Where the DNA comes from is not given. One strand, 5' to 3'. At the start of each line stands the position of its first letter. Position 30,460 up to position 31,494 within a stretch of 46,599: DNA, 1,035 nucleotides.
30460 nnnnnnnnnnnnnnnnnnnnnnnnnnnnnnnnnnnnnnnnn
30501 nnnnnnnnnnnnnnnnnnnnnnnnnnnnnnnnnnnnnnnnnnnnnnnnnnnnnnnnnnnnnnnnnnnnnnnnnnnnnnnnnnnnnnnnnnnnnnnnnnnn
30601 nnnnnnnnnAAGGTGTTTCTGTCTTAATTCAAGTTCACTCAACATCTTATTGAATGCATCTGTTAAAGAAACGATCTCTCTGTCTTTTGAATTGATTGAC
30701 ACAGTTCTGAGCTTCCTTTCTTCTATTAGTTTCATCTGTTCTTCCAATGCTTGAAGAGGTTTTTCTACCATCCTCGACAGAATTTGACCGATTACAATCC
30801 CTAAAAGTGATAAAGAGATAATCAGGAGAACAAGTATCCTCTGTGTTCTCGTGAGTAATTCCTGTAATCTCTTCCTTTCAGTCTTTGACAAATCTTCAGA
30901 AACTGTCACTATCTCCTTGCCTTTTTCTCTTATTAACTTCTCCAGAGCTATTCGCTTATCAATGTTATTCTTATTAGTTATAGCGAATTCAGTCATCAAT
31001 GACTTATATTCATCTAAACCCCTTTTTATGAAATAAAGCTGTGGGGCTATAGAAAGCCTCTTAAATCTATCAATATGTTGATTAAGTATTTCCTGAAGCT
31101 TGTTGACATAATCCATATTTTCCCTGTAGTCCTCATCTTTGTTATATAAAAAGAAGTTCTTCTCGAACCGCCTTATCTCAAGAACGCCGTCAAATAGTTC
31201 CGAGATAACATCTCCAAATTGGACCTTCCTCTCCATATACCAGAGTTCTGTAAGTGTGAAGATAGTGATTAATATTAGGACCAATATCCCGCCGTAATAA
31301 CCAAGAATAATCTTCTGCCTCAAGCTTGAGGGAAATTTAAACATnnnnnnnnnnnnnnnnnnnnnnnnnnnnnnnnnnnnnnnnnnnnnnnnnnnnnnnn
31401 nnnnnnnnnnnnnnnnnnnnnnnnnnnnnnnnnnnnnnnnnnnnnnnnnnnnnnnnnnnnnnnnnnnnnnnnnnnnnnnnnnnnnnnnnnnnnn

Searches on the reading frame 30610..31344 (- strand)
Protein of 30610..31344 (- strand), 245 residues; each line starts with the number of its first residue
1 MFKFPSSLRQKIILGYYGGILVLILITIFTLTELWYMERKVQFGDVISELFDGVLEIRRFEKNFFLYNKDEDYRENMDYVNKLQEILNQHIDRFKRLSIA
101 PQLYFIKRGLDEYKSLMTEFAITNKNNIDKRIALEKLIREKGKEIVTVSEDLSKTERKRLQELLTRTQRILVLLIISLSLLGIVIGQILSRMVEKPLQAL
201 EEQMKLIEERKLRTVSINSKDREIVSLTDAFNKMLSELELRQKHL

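Call 67: search_solved_structures(query=window:30610-31344:-, max_evalue=10)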
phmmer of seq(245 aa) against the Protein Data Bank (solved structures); distinct sequences matched with E-value up to 10: 8.
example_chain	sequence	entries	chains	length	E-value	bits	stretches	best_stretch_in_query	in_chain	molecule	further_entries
2fbn_A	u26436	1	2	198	0.025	17.8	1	66-139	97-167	70 kDa peptidylprolyl isomerase, putative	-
5xxu_J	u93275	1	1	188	0.034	17.4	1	94-202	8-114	Ribosomal protein uS4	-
9jix_A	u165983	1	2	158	0.095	15.9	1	133-177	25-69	De Novo Designed ATPase, PL2x4_2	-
4v6w_AJ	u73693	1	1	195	0.097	15.9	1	94-200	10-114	40S ribosomal protein S9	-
6xu6_AJ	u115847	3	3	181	0.11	15.7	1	94-201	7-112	40S ribosomal protein S9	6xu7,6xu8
9ygm_SD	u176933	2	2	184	0.31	14.3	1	100-200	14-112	40S ribosomal protein uS4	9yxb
3jbn_E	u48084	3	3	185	0.37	14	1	96-202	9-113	40S ribosomal protein uS4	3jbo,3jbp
3j7a_E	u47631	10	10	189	0.42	13.8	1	96-202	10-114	40S ribosomal protein uS4 | 40S ribosomal protein S9 | 40S ribosomal protein S9, putative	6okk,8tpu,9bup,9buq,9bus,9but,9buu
